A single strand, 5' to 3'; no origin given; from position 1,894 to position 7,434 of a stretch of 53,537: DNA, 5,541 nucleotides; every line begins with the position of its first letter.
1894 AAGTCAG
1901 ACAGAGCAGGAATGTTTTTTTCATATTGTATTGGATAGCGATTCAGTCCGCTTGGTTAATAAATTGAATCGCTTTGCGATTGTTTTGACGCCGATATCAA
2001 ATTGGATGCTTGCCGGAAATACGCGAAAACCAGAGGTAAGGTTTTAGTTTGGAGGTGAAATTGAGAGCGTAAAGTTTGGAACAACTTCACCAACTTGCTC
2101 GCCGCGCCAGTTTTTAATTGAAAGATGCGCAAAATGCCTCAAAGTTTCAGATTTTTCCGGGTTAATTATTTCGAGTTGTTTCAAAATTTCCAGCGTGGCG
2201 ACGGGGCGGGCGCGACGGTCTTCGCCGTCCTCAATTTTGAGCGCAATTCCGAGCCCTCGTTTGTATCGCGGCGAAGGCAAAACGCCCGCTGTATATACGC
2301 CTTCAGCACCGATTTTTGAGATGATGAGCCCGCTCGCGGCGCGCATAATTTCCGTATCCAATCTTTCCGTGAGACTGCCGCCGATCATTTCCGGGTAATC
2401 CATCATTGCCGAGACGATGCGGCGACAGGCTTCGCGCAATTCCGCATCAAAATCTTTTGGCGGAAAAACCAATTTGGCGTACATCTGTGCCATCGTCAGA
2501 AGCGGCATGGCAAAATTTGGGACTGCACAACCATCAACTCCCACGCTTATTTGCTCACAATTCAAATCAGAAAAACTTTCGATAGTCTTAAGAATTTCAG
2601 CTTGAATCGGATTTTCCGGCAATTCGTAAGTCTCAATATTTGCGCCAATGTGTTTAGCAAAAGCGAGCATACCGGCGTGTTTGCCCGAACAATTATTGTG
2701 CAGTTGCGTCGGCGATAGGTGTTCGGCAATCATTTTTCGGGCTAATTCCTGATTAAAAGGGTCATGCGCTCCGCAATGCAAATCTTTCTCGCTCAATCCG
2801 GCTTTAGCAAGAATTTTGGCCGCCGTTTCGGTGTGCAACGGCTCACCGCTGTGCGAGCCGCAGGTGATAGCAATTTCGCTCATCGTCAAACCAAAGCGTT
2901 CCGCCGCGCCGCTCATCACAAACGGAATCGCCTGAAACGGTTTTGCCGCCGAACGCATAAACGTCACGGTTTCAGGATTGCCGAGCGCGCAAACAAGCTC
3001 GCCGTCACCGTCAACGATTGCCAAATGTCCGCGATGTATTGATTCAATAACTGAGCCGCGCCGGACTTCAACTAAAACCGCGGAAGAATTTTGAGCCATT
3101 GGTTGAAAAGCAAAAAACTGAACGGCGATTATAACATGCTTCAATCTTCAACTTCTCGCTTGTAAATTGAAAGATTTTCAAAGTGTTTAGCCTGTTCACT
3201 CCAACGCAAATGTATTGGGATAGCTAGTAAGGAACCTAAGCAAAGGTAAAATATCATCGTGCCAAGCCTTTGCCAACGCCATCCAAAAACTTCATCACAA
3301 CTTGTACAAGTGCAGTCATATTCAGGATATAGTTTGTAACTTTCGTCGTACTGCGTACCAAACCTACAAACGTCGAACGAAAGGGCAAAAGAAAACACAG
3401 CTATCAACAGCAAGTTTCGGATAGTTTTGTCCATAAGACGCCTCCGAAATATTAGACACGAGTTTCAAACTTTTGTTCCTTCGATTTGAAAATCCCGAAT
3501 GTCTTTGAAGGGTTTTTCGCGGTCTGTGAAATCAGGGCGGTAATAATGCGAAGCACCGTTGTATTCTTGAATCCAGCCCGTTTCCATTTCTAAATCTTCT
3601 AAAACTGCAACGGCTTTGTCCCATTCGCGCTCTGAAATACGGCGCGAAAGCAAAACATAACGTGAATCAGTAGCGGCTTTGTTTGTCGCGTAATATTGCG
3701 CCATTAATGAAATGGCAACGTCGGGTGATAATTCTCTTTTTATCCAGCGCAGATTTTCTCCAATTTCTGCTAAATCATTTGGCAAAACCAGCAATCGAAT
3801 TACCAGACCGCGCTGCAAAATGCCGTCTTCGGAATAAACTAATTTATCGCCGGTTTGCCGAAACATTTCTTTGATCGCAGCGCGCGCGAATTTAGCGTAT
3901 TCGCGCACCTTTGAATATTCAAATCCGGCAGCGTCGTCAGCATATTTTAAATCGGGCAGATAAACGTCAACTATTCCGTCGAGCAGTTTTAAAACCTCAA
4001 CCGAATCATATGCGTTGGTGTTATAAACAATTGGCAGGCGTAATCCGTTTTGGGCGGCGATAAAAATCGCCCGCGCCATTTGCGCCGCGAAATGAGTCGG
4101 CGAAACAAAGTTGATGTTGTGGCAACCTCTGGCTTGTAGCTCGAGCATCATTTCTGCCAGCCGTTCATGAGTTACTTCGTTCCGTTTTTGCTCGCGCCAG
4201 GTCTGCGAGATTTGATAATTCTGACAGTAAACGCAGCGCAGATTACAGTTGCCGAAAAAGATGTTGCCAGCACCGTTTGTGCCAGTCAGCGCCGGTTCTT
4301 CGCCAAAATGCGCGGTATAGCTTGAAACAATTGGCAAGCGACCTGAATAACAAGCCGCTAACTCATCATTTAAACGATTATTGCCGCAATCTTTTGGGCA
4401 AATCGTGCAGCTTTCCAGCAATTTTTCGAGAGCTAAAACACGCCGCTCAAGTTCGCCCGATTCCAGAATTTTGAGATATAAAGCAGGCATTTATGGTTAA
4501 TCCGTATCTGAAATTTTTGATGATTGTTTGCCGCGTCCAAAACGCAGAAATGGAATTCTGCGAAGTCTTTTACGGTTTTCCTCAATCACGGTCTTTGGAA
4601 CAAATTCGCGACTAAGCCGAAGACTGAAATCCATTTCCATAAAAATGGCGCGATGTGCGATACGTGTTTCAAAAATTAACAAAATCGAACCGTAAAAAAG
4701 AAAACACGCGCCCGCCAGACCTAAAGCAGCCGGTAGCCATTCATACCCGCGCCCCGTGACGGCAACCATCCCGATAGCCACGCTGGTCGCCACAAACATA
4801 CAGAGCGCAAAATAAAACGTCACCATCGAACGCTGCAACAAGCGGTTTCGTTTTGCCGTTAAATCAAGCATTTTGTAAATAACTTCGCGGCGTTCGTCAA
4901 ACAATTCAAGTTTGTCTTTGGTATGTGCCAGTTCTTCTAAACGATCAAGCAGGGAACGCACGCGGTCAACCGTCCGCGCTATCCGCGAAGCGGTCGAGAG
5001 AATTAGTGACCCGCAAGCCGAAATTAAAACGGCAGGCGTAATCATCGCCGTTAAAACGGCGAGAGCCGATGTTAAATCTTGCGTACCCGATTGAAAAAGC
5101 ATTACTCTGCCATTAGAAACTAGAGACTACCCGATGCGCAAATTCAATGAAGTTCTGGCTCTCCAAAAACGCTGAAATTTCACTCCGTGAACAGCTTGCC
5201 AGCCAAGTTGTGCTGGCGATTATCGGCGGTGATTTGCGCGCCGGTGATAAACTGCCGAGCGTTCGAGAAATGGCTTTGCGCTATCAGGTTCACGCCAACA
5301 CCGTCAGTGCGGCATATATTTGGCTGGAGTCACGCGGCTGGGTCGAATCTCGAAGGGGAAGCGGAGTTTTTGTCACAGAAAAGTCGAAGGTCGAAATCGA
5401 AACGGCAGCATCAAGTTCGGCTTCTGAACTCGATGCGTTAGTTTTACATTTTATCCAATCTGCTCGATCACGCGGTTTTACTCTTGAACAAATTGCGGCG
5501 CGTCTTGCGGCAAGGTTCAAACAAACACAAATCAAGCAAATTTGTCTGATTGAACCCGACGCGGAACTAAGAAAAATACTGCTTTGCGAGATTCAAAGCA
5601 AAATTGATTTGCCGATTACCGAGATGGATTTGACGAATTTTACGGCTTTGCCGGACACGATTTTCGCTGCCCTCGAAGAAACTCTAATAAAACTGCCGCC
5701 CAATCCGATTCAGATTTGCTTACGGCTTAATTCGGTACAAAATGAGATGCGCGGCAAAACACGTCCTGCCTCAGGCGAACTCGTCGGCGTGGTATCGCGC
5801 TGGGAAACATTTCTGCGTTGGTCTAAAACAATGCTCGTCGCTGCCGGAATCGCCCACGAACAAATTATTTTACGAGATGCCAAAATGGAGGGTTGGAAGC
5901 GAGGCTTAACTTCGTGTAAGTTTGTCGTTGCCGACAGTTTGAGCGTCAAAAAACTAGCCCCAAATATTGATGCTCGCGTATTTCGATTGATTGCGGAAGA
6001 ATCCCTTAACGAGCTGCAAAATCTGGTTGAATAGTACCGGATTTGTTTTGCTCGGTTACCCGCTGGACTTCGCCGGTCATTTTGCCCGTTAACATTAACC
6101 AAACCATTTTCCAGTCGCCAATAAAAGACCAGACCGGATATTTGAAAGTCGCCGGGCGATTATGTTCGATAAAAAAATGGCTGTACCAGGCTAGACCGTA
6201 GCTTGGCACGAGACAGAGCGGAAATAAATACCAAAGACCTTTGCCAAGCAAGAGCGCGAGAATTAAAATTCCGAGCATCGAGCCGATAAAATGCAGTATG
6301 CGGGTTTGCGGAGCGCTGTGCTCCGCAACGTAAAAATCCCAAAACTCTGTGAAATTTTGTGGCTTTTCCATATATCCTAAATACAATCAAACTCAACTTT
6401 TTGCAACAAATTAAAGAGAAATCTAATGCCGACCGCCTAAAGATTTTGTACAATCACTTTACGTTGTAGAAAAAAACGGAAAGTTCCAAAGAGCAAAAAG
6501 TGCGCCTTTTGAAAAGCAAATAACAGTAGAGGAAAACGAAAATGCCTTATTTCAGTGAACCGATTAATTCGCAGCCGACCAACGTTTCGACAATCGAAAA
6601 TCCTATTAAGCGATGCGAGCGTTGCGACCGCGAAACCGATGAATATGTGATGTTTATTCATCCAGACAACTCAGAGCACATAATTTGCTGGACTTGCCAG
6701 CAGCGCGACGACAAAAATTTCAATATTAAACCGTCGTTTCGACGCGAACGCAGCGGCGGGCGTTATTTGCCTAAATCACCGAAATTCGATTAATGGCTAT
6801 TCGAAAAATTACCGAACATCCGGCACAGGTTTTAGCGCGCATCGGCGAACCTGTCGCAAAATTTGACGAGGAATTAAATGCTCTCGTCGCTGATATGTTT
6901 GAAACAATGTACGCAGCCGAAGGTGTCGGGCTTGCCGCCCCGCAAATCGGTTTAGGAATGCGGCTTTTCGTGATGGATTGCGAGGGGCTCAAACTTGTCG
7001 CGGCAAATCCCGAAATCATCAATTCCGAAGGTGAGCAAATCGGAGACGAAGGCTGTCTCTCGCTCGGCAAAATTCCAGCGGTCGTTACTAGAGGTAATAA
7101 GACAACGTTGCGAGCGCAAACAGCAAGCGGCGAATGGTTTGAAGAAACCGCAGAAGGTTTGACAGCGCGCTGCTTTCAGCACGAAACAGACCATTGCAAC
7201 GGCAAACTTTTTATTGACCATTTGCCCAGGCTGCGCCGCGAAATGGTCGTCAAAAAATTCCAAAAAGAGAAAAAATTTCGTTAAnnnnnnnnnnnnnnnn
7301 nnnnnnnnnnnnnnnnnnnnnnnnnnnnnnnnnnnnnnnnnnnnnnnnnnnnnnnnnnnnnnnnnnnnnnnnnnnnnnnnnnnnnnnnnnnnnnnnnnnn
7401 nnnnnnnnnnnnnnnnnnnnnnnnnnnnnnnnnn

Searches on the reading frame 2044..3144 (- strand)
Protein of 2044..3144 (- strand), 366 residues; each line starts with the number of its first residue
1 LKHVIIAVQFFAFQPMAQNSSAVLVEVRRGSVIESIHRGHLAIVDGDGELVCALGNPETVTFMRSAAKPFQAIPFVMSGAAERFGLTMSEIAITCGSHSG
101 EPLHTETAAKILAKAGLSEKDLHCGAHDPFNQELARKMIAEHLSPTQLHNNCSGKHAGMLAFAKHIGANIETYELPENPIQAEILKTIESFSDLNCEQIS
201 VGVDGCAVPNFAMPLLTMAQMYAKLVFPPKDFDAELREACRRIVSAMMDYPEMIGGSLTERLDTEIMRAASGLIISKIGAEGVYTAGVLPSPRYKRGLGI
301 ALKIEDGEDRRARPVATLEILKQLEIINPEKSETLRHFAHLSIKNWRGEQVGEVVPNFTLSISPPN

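Call 14: search_protein_families(library=pfam, proteins=[window:2044-3144:-], max_evalue=0.001)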
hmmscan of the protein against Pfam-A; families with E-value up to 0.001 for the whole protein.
window:2044-3144:- (366 aa): 1 family
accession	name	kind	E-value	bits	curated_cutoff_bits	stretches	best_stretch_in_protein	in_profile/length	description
PF06089.17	Asparaginase_II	-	5.2e-119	397.4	25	1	25-355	1-321/322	L-asparaginase II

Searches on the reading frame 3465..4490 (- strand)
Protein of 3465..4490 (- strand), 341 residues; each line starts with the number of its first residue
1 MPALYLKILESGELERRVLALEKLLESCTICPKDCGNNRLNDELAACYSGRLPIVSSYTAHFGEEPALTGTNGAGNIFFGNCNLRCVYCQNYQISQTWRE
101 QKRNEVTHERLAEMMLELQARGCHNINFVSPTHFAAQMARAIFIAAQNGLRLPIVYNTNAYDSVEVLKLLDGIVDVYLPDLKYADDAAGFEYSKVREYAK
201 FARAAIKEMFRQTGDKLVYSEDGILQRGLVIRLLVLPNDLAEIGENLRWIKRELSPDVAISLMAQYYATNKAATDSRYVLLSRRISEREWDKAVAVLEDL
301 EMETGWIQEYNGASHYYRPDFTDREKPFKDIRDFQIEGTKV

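Call 14: search_protein_families(library=pfam, proteins=[window:3465-4490:-], max_evalue=0.001)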
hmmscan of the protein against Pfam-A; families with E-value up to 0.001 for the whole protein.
window:3465-4490:- (341 aa): 1 family
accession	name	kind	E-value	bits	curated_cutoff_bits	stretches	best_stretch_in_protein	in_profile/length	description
PF04055.27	Radical_SAM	-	2.8e-12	47.6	29.5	1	77-194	2-118/166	Radical SAM superfamily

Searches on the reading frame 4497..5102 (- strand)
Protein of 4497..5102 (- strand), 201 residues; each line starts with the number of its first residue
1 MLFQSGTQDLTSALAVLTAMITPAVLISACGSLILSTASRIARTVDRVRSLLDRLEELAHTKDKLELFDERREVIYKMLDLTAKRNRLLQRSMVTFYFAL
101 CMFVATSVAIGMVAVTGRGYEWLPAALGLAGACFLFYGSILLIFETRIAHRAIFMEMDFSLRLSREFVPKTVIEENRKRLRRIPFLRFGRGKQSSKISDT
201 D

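Call 14: search_protein_families(library=pfam, proteins=[window:4497-5102:-], max_evalue=0.001)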
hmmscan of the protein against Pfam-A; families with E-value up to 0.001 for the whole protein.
window:4497-5102:- (201 aa): 1 family
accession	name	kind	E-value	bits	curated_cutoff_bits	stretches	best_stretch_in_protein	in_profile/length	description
PF11026.13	DUF2721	-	4.4e-25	88.5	28.3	1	20-153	1-127/129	Protein of unknown function (DUF2721)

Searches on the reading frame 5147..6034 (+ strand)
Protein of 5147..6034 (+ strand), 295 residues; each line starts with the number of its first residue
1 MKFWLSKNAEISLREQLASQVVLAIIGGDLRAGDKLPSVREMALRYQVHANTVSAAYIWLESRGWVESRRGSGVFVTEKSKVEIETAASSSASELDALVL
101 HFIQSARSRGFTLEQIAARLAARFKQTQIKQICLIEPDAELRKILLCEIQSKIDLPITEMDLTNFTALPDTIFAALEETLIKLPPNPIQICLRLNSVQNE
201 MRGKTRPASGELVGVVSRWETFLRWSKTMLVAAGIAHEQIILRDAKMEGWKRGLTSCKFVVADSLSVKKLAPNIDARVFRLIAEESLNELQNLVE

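Call 14: search_protein_families(library=pfam, proteins=[window:5147-6034:+], max_evalue=0.001)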
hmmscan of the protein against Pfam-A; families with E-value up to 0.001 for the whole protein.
window:5147-6034:+ (295 aa): 1 family
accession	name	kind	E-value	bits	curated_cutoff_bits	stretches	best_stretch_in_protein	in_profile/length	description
PF00392.27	GntR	-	5.9e-15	55.1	27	1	14-76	2-64/64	Bacterial regulatory proteins, gntR family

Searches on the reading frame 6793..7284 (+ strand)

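Call 14: search_protein_families(library=pfam, proteins=[window:6793-7284:+], max_evalue=0.001)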
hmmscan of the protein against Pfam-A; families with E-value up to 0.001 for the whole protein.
window:6793-7284:+ (163 aa): 1 family
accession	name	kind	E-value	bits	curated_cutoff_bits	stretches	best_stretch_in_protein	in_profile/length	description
PF01327.26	Pep_deformylase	-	7.8e-46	156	22.8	1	3-149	1-155/156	Polypeptide deformylase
